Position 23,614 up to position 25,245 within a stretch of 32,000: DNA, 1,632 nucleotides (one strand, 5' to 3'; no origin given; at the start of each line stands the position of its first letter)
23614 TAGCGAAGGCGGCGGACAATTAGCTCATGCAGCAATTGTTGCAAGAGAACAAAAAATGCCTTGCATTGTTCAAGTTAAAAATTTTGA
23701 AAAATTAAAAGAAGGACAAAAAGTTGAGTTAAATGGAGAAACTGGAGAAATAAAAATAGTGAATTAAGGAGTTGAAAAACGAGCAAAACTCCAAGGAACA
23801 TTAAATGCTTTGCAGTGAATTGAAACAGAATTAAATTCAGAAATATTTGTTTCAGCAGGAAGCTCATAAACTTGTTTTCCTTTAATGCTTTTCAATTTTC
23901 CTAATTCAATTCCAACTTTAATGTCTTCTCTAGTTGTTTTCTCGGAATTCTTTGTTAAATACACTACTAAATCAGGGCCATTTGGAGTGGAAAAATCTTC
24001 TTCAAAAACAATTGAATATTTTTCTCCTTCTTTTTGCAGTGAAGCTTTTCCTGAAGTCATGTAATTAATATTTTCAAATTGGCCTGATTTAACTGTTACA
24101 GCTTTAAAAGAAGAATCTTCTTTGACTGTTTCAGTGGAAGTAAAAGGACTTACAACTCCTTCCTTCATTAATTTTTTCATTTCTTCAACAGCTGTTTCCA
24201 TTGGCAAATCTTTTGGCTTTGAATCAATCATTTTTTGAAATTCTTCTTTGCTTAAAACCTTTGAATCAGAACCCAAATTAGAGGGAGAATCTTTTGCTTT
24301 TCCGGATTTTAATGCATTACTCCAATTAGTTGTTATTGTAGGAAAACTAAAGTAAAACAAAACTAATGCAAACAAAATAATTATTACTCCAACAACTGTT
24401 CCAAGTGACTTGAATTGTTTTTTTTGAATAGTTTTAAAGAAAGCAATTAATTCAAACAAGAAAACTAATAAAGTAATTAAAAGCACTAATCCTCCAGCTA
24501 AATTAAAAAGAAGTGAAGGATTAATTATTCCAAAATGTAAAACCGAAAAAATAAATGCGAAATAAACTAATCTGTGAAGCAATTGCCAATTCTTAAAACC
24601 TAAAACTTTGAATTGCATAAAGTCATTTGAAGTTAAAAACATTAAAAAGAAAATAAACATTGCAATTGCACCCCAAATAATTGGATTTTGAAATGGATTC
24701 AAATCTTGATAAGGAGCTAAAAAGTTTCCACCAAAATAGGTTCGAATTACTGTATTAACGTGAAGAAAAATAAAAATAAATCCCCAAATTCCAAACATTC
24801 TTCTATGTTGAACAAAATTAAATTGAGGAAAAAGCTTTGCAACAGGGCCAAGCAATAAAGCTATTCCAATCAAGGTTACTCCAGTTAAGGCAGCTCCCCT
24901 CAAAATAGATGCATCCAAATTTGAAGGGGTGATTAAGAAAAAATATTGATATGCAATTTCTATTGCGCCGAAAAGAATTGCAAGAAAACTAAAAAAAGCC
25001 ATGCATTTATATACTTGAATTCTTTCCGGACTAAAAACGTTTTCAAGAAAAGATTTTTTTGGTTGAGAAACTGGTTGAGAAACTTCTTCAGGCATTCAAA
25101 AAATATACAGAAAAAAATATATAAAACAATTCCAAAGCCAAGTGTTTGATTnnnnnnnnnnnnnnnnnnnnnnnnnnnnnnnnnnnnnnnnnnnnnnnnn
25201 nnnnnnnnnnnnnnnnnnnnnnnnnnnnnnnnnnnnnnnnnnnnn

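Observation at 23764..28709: Giant cysteine-rich surface protein followed by a ferric-reductase-TM/DM13 fusion: candidate extracytoplasmic redox system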

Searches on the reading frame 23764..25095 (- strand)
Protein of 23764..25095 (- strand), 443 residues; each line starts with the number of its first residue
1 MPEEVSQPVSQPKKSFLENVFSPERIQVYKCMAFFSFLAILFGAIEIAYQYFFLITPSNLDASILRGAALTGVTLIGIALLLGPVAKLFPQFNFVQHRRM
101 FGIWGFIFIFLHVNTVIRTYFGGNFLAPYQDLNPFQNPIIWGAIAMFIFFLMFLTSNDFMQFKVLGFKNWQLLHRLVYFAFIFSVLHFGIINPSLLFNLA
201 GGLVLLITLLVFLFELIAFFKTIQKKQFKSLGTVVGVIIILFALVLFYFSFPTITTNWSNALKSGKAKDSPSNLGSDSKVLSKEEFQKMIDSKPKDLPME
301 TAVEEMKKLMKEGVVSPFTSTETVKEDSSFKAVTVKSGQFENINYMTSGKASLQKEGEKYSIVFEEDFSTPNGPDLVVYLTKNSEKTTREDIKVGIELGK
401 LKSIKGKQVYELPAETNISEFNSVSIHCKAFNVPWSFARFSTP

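Call 3: search_protein_families(library=pfam, proteins=[window:23764-25095:-], max_evalue=0.1)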
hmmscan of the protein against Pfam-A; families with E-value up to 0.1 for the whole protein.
window:23764-25095:- (443 aa): 2 families
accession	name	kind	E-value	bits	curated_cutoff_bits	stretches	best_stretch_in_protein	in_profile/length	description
PF10517.14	DM13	-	5e-16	59.7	25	1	340-438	2-103/105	Electron transfer DM13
PF01794.25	Ferric_reduct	-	6.7e-10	39.5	28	1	90-184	29-120/121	Ferric reductase like transmembrane component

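Call 4: search_protein_families(library=ncbifam, proteins=[window:23764-25095:-], max_evalue=0.1)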
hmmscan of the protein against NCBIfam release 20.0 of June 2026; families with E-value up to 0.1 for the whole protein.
window:23764-25095:- (443 aa): 3 families
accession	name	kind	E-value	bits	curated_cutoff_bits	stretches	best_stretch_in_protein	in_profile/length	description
NF003831.1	PRK05419.1-2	equivalog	3.1e-14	53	130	1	70-221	49-197/212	protein-methionine-sulfoxide reductase heme-binding subunit MsrQ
NF040998.1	MamZ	equivalog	3.5e-07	29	650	1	75-190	480-593/633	magnetosome biogenesis transporter MamZ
NF040696.1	isopcys_mtase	equivalog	0.002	18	160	1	198-263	45-105/190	protein-S-isoprenylcysteine O-methyltransferase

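Call 10: find_homologous_proteins(query=window:23764-25095:-, max_evalue=0.001)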
Query window:23764-25095:- (443 aa): 37 proteins with E <= 0.001 among 8000 candidates.
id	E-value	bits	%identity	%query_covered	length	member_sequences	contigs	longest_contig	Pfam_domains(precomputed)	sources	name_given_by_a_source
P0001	6.4e-289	976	100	100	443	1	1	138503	PF01794.26,PF10517.15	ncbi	-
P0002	3.6e-110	387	48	93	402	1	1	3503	PF01794.26,PF10517.15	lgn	-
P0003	4.7e-101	357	45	95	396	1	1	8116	PF01794.26,PF10517.15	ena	-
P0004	6.7e-95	337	43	95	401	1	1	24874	PF01794.26,PF10517.15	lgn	-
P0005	9.0e-93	330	44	95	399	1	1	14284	PF01794.26,PF10517.15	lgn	-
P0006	1.2e-90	323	43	92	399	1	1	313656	PF10517.15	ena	-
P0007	4.0e-88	315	40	95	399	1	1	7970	PF01794.26,PF10517.15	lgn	-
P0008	6.4e-88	314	42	92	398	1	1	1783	PF01794.26,PF10517.15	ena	-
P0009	6.4e-88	314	42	92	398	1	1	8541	PF01794.26,PF10517.15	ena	-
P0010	1.1e-87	313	43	91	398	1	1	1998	PF01794.26,PF10517.15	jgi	-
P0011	3.2e-87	312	42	92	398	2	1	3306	PF01794.26,PF10517.15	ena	-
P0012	3.8e-87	311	41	95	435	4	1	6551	PF01794.26,PF10517.15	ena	-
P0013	4.1e-87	311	43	94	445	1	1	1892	PF01794.26,PF10517.15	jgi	-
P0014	5.5e-87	311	44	94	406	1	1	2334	PF01794.26,PF10517.15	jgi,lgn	-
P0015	5.6e-87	311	42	92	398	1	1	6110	PF01794.26,PF10517.15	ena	-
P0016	6.1e-87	311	42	92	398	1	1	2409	PF01794.26,PF10517.15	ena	-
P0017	6.8e-87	310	40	95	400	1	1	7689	PF01794.26,PF10517.15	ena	-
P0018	9.7e-87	310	42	92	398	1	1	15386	PF01794.26,PF10517.15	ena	-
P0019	1.4e-86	309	42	91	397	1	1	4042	PF01794.26,PF10517.15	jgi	-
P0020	3.5e-86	308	42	92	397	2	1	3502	PF01794.26,PF10517.15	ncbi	ncbi:MAG TPA: DM13 domain-containing protein [Nitrososphaerales archaeon]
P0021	4.7e-86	308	42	92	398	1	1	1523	PF01794.26,PF10517.15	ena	-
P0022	6.9e-86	307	40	98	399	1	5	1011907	PF01794.26,PF10517.15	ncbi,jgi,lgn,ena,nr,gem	ncbi:MAG: hypothetical protein FJ358_02985 [Thaumarchaeota archaeon]|nr:hypothetical protein [Nitros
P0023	7.1e-86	307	42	91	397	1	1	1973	PF01794.26,PF10517.15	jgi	-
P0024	1.5e-85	306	41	92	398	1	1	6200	PF01794.26,PF10517.15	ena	-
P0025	3.0e-85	305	41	92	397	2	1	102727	PF01794.26,PF10517.15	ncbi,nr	ncbi:MAG: DM13 domain-containing protein [Thaumarchaeota archaeon]|nr:DM13 domain-containing protein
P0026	4.0e-85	305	42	91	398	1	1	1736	PF01794.26,PF10517.15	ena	-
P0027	1.3e-84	303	42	93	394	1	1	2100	PF01794.26,PF10517.15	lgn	-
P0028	1.7e-84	303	41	97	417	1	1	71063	PF01794.26,PF10517.15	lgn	-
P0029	6.8e-84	301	42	94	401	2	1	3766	PF01794.26,PF10517.15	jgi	jgi:DMSO/TMAO reductase YedYZ heme-binding membrane subunit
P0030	1.5e-82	296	44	89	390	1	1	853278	PF01794.26,PF10517.15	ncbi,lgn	-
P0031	1.1e-80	290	43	95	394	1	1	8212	PF01794.26,PF10517.15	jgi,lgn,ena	-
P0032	1.6e-79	286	40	94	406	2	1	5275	PF01794.26,PF10517.15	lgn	-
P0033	6.9e-76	274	39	92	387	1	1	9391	PF01794.26,PF10517.15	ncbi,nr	ncbi:MAG: DM13 domain-containing protein [Candidatus Aenigmarchaeota archaeon]|nr:DM13 domain-contai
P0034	4.2e-69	252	37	92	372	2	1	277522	PF01794.26,PF10517.15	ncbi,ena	-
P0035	5.0e-57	212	48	59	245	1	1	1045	PF10517.15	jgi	jgi:hypothetical protein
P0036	7.3e-46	175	43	54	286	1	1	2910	PF01794.26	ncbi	-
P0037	6.3e-42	162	55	33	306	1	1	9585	PF10517.15,PF23951.2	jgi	jgi:hypothetical protein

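Call 11: find_encoding_contigs(protein=P0001, flank=10000, max_places=3)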
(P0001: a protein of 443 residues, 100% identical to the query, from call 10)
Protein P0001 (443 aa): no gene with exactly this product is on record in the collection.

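Call 12: find_encoding_contigs(protein=P0004, flank=10000, max_places=3)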
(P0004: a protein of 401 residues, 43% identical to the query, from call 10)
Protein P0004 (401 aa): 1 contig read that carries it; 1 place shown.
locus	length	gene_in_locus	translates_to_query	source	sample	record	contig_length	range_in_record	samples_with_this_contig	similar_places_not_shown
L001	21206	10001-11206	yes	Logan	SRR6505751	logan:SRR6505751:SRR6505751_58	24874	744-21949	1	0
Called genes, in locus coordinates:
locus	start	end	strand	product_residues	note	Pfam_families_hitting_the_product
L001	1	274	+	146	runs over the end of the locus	PF05168:HEPN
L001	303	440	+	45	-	-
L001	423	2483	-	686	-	PF02463:SMC_N, PF13175:AAA_15, PF13476:AAA_23, PF13304:AAA_21 (faint)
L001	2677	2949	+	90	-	PF01918:Alba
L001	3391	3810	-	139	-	-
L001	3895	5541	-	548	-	PF02538:Hydantoinase_B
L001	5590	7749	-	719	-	PF05378:Hydant_A_N, PF01968:Hydantoinase_A, PF19278:Hydant_A_C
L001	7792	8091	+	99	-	-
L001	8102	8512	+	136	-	-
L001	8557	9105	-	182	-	-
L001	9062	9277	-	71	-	-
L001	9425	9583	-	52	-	PF04945:YHS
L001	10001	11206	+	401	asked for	PF01794:Ferric_reduct, PF10517:DM13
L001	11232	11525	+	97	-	PF00355:Rieske, PF13806:Rieske_2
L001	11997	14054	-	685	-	PF04945:YHS, PF00122:E1-E2_ATPase, PF00702:Hydrolase, PF08282:Hydrolase_3 (faint)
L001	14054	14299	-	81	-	PF00403:HMA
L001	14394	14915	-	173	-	-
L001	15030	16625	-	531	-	PF01436:NHL (faint), PF07494:Reg_prop (faint), PF08450:SGL (weak), PF24684:Vgb_lyase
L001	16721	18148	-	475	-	PF08450:SGL (faint), PF13449:Phytase-like (faint), PF24684:Vgb_lyase, PF01436:NHL (faint), PF07494:Reg_prop (faint), PF24684:Vgb_lyase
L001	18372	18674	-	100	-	PF13473:Cupredoxin_1 (weak)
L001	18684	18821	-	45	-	-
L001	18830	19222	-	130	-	PF13473:Cupredoxin_1, PF00127:Copper-bind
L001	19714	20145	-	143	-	-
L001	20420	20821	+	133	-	PF00571:CBS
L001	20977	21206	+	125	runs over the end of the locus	PF00571:CBS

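Call 13: find_encoding_contigs(protein=P0022, flank=8000, max_places=4)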
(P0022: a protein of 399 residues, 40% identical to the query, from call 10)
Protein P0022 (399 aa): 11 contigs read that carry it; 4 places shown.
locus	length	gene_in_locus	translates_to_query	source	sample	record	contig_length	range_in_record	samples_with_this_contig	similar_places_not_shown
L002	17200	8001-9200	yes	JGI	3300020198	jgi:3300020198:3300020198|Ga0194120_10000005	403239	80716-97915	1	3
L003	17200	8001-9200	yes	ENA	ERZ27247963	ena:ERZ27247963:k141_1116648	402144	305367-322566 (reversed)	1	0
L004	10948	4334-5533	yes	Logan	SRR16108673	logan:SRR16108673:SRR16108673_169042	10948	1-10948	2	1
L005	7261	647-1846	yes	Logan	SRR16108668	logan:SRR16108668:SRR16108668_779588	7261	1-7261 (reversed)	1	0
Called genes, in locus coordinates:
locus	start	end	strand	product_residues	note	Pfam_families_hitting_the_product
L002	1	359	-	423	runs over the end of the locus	PF03952:Enolase_N, PF00113:Enolase_C, PF13378:MR_MLE_C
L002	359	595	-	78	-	PF01194:RNA_pol_N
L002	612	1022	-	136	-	PF00380:Ribosomal_S9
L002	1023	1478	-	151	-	PF00572:Ribosomal_L13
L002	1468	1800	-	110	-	PF17135:Ribosomal_L18, PF00828:Ribosomal_L27A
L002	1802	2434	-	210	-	PF01193:RNA_pol_L, PF01000:RNA_pol_A_bac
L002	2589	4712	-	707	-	PF01011:PQQ, PF13360:PQQ_2 (faint), PF13570:Beta-prop_ACSF4 (faint)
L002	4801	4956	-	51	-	-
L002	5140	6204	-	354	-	PF21320:WHD_Rv2258c, PF13489:Methyltransf_23, PF02353:CMAS, PF05175:MTS, PF13649:Methyltransf_25, PF13847:Methyltransf_31, PF08241:Methyltransf_11, PF08242:Methyltransf_12, +3 more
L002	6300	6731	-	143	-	-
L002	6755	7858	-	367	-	PF00091:Tubulin, PF12327:FtsZ_C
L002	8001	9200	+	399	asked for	PF01794:Ferric_reduct, PF10517:DM13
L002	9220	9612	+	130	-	-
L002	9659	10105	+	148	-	PF00582:Usp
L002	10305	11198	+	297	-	PF09202:Rio2_N, PF01163:RIO1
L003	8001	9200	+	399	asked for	PF01794:Ferric_reduct, PF10517:DM13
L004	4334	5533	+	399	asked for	PF01794:Ferric_reduct, PF10517:DM13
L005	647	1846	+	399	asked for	PF01794:Ferric_reduct, PF10517:DM13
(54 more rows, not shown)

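Call 14: find_encoding_contigs(protein=P0030, flank=8000, max_places=2)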
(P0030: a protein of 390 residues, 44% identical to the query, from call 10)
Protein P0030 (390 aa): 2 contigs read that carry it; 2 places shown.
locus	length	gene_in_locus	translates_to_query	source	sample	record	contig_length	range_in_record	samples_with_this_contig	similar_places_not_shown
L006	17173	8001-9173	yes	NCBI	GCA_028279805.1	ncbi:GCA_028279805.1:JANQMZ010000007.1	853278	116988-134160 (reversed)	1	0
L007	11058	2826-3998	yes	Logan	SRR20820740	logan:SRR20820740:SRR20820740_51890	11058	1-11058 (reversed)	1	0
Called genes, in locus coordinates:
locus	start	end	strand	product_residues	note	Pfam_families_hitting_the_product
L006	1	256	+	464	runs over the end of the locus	PF01406:tRNA-synt_1e, PF01921:tRNA-synt_1f (faint), PF09334:tRNA-synt_1g, PF09190:DALR_2, PF23493:CysS_C (weak)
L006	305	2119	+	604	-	PF00999:Na_H_Exchanger, PF02254:TrkA_N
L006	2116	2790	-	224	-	PF00923:TAL_FSA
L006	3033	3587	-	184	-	PF00011:HSP20 (faint)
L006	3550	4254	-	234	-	PF01351:RNase_HII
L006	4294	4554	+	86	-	PF01247:Ribosomal_L35Ae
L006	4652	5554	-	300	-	PF08271:Zn_Ribbon_TF, PF00382:TFIIB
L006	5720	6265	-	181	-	PF01201:Ribosomal_S8e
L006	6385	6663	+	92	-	PF00935:Ribosomal_L44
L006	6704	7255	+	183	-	-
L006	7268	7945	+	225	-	-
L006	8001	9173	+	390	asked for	PF01794:Ferric_reduct (weak), PF10517:DM13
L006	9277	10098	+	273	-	-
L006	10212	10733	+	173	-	-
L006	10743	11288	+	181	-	-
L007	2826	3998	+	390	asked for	PF01794:Ferric_reduct (weak), PF10517:DM13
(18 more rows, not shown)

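Call 15: find_encoding_contigs(protein=P0006, flank=8000, max_places=2)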
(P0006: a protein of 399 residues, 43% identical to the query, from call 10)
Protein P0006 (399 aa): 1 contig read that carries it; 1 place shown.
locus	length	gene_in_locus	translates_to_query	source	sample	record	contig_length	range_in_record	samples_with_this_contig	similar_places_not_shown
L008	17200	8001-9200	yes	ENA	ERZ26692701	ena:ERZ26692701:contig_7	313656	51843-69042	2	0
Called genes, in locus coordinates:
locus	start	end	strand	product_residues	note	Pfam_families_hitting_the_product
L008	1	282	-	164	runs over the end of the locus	-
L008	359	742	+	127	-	-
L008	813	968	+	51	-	-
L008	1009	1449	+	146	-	-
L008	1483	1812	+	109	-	-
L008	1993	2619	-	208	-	-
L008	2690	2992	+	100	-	PF05239:PRC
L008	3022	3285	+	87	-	PF05402:PqqD (weak)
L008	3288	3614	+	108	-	-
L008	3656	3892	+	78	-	-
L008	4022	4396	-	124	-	PF01329:Pterin_4a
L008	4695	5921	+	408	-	PF00091:Tubulin, PF12327:FtsZ_C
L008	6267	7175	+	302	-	-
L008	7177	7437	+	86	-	-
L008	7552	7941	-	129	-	-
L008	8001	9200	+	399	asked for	PF10517:DM13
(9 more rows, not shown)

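Call 20: find_encoding_contigs(protein=P0033, flank=10000, max_places=3)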
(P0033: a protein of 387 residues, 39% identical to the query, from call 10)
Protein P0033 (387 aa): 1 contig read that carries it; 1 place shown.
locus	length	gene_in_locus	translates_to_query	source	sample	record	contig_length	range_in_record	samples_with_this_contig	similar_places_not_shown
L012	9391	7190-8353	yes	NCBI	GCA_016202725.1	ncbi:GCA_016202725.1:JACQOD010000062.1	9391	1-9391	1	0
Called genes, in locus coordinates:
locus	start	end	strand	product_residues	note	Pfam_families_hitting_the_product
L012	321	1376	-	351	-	PF00491:Arginase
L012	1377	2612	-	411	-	PF01916:DS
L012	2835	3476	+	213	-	PF00730:HhH-GPD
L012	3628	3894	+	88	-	-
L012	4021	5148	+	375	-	PF13173:AAA_14, PF13635:DUF4143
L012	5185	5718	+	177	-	-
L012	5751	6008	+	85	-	-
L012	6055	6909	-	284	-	PF00892:EamA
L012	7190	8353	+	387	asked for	PF01794:Ferric_reduct, PF10517:DM13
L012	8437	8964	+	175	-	PF13298:LigD_N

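Call 22: find_related_loci(query=A1, collection=genome_contigs, flank=8000)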
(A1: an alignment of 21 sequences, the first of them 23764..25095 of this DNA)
Query A1 (443 aa) in genome_contigs; peptide patterns used: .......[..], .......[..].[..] (x = any residue, [..] = any of these).
41 stretches matched a pattern; 15 encode a relative of the query (tblastn E <= 1e-3); 15 distinct loci.
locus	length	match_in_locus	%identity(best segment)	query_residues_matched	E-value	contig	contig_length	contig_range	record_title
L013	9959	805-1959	49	35-438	5e-109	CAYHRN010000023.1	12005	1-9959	MAG TPA_asm: uncultured Gammaproteobacteria bacterium isolate ERP119705_co15_249 genome assembly, contig: NODE_6196_leng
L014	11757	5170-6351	46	36-438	2e-105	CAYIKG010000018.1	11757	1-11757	MAG TPA_asm: uncultured archaeon isolate ERP119705_co24_1010 genome assembly, contig: NODE_7344_length_11757_cov_4.86592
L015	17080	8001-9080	44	46-439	1e-91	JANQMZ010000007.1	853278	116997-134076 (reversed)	MAG: archaeon isolate PL23a_bin.47 k99_6018078, whole genome shotgun sequence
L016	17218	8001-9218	42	4-438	4e-91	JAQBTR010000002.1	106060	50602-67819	MAG: bacterium isolate casp150-mb.123 NODE_381_length_106060_cov_0.082266, whole genome shotgun sequence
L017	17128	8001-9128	41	30-438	4e-95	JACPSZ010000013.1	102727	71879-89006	MAG: Thaumarchaeota archaeon isolate NC_groundwater_719_Ag_S-0.2um_45_15 S36_SO-2_scaffold_174609, whole genome shotgun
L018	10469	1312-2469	40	20-438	3e-86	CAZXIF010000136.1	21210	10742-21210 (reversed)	MAG TPA_asm: uncultured Gammaproteobacteria bacterium isolate binchicken_co203_499 genome assembly, contig: k141_4138219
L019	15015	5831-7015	40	14-438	5e-83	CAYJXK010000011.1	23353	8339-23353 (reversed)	MAG TPA_asm: uncultured Gammaproteobacteria bacterium isolate ERP125453_co1_500 genome assembly, contig: NODE_2009_lengt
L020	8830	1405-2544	40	38-443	9e-82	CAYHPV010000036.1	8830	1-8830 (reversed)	MAG TPA_asm: uncultured Candidatus Peribacteria bacterium isolate ERP119705_co15_16 genome assembly, contig: NODE_9630_l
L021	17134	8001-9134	36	25-440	2e-79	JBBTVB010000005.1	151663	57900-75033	MAG: Patescibacteria group bacterium isolate H32-bin092_1 H32_bin092_1_000000000005, whole genome shotgun sequence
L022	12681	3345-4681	52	38-438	1e-47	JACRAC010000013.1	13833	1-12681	MAG: Candidatus Aenigmatarchaeota archaeon isolate NC_groundwater_1583_Pr3_B-0.1um_32_43 SR-2_scaffold_141_694263, whole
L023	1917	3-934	54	174-442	3e-47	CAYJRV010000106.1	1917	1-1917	MAG TPA_asm: uncultured archaeon isolate ERP125453_co1_230 genome assembly, contig: NODE_96404_length_1917_cov_14.491944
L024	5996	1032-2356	46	23-438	2e-78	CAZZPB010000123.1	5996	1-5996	MAG TPA_asm: uncultured Candidatus Peribacteria bacterium isolate binchicken_co203_456 genome assembly, contig: k141_333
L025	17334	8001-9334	48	19-438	4e-42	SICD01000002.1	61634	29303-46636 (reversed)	MAG: Candidatus Magasanikbacteria bacterium isolate Baikal-deep-G194 BACOMB-C1760, whole genome shotgun sequence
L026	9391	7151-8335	38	18-438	2e-83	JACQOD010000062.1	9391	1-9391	MAG: Candidatus Aenigmatarchaeota archaeon isolate NC_groundwater_1272_Ag_S-0.2um_63_33 S_p2_S4_coassembly_k141_2442600,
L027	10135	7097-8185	42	45-438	4e-82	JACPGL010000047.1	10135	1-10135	MAG: Candidatus Kerfeldbacteria bacterium isolate NC_groundwater_386_Ag_B-0.1um_51_13 GD18-4_B1_scaffold_1238789, whole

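Call 23: list_cluster_members(proteins=[P0001, P0038, P0039])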
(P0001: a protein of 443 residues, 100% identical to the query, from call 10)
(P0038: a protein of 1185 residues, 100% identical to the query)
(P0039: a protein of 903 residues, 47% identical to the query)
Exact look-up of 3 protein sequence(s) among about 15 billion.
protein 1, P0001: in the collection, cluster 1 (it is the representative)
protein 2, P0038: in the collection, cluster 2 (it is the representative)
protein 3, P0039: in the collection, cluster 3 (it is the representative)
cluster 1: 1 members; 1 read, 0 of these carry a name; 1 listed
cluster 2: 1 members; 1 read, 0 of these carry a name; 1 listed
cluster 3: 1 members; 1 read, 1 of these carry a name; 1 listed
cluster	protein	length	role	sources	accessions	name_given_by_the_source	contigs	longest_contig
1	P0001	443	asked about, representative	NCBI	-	-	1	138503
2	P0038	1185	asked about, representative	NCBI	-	-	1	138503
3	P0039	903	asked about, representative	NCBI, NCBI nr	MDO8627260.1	MAG: hypothetical protein Q7K42_02240, partial [Candidatus Diapherotrites archaeon] | hypothetical protein [Candidatus Diapherotrites archaeon]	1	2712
